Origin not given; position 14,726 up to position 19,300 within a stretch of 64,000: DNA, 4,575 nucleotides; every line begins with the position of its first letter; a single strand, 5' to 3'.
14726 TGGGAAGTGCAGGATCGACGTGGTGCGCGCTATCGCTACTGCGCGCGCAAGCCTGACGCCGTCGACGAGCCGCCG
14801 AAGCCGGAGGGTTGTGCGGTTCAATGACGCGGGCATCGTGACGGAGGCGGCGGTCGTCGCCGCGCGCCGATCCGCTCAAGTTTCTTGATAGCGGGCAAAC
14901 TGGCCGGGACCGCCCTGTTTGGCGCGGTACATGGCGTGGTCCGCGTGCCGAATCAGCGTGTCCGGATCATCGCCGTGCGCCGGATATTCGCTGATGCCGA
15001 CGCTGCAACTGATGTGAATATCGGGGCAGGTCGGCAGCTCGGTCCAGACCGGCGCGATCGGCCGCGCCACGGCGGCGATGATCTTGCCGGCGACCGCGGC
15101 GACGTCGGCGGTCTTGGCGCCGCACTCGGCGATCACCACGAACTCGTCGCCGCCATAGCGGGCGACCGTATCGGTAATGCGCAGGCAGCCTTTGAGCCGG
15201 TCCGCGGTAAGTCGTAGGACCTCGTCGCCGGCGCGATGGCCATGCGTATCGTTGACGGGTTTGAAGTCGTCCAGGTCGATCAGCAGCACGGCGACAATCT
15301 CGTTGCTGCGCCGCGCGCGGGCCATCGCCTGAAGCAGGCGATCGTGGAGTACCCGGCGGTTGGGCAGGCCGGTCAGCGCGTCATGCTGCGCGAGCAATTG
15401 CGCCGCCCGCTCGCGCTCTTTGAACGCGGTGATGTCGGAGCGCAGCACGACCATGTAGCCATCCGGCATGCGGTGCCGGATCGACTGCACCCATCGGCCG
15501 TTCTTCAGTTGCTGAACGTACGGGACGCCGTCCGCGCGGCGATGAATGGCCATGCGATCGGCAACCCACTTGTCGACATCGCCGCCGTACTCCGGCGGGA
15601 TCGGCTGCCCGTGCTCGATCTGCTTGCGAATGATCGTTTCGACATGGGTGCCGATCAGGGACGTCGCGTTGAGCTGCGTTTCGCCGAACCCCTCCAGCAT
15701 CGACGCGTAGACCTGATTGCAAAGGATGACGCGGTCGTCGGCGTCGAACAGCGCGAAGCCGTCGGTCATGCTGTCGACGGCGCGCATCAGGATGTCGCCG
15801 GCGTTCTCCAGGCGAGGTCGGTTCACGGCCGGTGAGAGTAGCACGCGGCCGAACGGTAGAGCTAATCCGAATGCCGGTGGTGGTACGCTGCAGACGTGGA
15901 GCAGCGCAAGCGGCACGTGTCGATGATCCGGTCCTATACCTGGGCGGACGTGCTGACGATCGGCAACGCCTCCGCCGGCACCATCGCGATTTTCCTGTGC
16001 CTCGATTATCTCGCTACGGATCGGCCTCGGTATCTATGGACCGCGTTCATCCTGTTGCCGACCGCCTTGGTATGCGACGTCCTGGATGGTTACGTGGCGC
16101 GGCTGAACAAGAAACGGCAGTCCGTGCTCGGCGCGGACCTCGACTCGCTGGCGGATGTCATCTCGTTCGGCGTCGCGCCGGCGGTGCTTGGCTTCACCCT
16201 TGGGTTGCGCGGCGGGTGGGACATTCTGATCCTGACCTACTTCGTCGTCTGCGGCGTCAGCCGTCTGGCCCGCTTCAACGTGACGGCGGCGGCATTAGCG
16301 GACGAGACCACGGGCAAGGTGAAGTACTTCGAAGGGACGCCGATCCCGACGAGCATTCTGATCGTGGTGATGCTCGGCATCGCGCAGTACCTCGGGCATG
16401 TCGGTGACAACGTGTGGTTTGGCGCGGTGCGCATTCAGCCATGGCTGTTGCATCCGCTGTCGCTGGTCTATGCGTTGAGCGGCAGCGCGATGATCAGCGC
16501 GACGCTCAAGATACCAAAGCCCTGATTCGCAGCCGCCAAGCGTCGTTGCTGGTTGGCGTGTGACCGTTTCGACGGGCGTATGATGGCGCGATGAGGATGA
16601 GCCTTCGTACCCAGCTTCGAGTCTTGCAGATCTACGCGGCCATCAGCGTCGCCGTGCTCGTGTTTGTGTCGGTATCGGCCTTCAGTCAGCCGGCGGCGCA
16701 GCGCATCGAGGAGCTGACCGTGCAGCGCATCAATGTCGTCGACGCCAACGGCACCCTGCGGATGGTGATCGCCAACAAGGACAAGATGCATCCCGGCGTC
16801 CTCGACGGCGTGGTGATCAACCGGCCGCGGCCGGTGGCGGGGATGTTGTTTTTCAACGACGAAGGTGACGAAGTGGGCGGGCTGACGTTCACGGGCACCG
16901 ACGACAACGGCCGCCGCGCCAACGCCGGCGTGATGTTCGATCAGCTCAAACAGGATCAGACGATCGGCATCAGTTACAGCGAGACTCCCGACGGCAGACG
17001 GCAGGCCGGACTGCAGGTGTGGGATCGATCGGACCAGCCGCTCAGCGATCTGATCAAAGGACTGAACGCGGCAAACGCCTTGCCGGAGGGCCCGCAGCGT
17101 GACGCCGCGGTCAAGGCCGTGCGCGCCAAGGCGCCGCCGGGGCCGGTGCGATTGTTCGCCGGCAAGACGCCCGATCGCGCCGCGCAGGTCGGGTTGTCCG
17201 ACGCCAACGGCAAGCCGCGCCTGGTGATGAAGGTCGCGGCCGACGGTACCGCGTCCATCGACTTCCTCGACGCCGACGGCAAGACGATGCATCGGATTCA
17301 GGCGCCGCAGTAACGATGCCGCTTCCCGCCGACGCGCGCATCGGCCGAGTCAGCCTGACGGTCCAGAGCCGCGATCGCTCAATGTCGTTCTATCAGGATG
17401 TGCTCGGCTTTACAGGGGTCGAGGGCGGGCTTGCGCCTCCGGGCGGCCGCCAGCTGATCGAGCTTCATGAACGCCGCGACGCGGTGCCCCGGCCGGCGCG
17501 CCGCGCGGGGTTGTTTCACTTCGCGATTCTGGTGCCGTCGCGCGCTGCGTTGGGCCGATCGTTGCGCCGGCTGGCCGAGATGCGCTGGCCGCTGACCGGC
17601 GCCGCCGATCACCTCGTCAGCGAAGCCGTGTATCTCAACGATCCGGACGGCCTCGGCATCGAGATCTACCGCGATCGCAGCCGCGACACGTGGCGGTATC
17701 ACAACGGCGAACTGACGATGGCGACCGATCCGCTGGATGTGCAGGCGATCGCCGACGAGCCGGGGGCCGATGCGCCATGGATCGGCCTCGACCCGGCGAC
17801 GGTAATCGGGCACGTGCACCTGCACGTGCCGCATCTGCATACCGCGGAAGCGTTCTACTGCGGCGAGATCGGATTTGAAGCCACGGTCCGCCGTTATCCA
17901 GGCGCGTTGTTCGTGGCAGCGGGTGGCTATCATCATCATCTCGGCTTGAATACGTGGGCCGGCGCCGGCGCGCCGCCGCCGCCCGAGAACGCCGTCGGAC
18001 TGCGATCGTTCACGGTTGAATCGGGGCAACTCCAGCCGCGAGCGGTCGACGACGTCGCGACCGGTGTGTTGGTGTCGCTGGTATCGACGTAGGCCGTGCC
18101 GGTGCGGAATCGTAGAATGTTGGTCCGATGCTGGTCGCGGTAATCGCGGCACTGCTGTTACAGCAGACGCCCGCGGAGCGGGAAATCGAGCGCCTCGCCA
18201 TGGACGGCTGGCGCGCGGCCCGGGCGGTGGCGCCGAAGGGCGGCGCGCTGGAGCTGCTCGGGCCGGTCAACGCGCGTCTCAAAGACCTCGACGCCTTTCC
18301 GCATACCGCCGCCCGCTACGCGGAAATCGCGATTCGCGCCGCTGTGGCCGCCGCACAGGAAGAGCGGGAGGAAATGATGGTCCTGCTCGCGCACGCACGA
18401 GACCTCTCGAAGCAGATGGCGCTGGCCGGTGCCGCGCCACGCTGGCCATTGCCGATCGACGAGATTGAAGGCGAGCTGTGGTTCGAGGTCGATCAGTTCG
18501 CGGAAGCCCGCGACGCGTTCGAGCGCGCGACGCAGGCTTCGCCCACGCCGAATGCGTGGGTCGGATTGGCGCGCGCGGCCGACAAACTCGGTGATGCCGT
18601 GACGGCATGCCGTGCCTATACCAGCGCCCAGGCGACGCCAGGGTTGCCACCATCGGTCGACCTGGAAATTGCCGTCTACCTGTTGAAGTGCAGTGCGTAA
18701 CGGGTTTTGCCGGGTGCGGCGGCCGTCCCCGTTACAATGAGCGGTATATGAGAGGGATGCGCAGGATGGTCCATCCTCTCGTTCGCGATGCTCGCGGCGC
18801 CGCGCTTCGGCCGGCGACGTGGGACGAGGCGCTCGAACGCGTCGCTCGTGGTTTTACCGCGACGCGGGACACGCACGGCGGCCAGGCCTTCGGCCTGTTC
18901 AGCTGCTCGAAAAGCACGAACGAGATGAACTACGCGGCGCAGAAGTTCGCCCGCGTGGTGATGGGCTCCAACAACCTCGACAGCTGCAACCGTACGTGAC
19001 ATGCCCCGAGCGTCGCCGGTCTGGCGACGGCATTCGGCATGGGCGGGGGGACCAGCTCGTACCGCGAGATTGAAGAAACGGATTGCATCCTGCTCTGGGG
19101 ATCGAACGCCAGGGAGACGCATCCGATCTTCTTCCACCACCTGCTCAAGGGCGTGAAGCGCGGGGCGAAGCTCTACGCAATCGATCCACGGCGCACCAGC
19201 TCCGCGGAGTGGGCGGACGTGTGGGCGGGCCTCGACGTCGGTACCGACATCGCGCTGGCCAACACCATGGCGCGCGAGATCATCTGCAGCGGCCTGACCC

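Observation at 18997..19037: In-frame TGA plus SECIS-like hairpin: a probable selenocysteine formate dehydrogenase that ORF calling splits in two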

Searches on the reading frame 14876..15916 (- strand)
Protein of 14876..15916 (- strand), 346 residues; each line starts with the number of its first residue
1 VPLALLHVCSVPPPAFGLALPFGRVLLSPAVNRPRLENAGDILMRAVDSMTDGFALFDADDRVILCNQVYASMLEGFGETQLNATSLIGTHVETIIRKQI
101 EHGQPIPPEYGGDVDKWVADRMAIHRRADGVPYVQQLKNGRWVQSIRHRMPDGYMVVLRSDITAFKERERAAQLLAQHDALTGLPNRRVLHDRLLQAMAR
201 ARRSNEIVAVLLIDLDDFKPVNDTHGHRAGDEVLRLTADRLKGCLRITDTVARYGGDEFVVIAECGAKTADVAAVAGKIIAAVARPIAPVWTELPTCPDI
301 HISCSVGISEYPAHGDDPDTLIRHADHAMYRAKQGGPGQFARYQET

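Call 16: search_protein_families(library=pfam, proteins=[window:14876-15916:-], max_evalue=0.001)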
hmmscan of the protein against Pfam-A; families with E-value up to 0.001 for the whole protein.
window:14876-15916:- (346 aa): 3 families
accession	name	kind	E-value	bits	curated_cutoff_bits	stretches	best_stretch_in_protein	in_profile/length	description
PF00990.26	GGDEF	-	2.9e-45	154.4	23.8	1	176-336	1-158/161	Diguanylate cyclase, GGDEF domain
PF12860.13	PAS_7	-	3.3e-16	59.9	27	1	47-169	1-114/115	PAS fold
PF13188.13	PAS_8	-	0.00047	20.4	21.8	0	45-75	5-35/65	PAS domain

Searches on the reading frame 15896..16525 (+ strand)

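Call 16: search_protein_families(library=pfam, proteins=[window:15896-16525:+], max_evalue=0.001)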
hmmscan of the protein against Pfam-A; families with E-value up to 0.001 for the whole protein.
window:15896-16525:+ (209 aa): 1 family
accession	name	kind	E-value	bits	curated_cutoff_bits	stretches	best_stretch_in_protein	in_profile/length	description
PF01066.26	CDP-OH_P_transf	-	2e-18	67.6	22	1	15-162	2-133/152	CDP-alcohol phosphatidyltransferase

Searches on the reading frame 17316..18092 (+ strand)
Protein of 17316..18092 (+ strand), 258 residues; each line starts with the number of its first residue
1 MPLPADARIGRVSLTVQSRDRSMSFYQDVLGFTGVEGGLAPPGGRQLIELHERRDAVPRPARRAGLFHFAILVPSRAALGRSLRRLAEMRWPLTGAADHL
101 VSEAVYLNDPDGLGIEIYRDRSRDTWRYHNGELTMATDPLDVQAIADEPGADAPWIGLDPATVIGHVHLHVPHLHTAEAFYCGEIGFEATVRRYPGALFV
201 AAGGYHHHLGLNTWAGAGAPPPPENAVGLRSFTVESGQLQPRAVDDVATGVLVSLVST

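Call 16: search_protein_families(library=pfam, proteins=[window:17316-18092:+], max_evalue=0.001)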
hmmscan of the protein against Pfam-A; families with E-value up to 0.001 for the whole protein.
window:17316-18092:+ (258 aa): 1 family
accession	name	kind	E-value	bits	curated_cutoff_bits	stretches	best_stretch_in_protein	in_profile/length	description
PF00903.31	Glyoxalase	-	1.7e-16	61.1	20.6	1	8-117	1-121/121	Glyoxalase/Bleomycin resistance protein/Dioxygenase superfamily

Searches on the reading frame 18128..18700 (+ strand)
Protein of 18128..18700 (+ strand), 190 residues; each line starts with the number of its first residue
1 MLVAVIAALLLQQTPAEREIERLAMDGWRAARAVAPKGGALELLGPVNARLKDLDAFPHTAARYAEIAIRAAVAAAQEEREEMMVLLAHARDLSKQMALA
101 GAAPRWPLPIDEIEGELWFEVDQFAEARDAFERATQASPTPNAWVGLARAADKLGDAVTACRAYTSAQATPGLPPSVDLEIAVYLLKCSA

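Call 16: search_protein_families(library=pfam, proteins=[window:18128-18700:+], max_evalue=0.001)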
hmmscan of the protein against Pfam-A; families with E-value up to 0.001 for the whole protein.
window:18128-18700:+ (190 aa): 2 families
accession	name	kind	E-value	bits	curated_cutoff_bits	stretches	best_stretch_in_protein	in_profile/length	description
PF07719.23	TPR_2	-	2.6e-05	24.4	27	0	115-140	8-33/34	Tetratricopeptide repeat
PF13432.12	TPR_16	-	5.5e-05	24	32.7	1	123-173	12-64/65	Tetratricopeptide repeat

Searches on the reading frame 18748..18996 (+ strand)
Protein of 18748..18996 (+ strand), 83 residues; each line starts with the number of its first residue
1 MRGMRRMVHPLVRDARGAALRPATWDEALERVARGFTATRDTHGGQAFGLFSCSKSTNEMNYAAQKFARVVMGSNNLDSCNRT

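Call 44: search_protein_representatives(protein=window:18748-18996:+)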
Query: 83 residues. Proteins with E-value up to 0.001 (for the whole library): 1718; up to 1e-10: 304; up to 1e-30: 1. The best 150 are listed.
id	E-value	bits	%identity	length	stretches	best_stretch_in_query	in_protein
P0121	7.9e-36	137.6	66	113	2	8-73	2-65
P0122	3.9e-29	116.3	68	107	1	5-83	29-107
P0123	4.3e-28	113.0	75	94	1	4-83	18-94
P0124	7.0e-28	112.3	65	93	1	4-83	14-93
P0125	2.4e-27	110.6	69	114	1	4-83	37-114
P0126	5.2e-27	109.5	62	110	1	1-83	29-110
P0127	7.8e-27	109.0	68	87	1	5-83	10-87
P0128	1.8e-26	107.9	69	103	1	5-83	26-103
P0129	1.7e-25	104.7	66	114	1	5-83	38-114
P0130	6.0e-25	103.0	65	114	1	5-83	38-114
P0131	6.4e-25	102.9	68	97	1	5-83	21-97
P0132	6.5e-25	102.9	67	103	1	6-82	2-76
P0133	6.8e-25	102.8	63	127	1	5-83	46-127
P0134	1.8e-24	101.5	64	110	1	5-83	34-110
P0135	2.7e-24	100.9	66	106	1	4-83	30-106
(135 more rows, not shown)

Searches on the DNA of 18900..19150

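Call 6: search_rna_families(source=window, start=18900, end=19150, threshold=evalue, max_evalue=10, show_alignments=3)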
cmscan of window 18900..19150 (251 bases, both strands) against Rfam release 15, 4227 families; matches with E-value up to 10: 1.
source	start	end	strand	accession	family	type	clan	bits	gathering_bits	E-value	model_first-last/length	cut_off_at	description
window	18994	19052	+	RF01989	SECIS_3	Cis-reg;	-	19.6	63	0.051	1-59/59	no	Selenocysteine insertion sequence 3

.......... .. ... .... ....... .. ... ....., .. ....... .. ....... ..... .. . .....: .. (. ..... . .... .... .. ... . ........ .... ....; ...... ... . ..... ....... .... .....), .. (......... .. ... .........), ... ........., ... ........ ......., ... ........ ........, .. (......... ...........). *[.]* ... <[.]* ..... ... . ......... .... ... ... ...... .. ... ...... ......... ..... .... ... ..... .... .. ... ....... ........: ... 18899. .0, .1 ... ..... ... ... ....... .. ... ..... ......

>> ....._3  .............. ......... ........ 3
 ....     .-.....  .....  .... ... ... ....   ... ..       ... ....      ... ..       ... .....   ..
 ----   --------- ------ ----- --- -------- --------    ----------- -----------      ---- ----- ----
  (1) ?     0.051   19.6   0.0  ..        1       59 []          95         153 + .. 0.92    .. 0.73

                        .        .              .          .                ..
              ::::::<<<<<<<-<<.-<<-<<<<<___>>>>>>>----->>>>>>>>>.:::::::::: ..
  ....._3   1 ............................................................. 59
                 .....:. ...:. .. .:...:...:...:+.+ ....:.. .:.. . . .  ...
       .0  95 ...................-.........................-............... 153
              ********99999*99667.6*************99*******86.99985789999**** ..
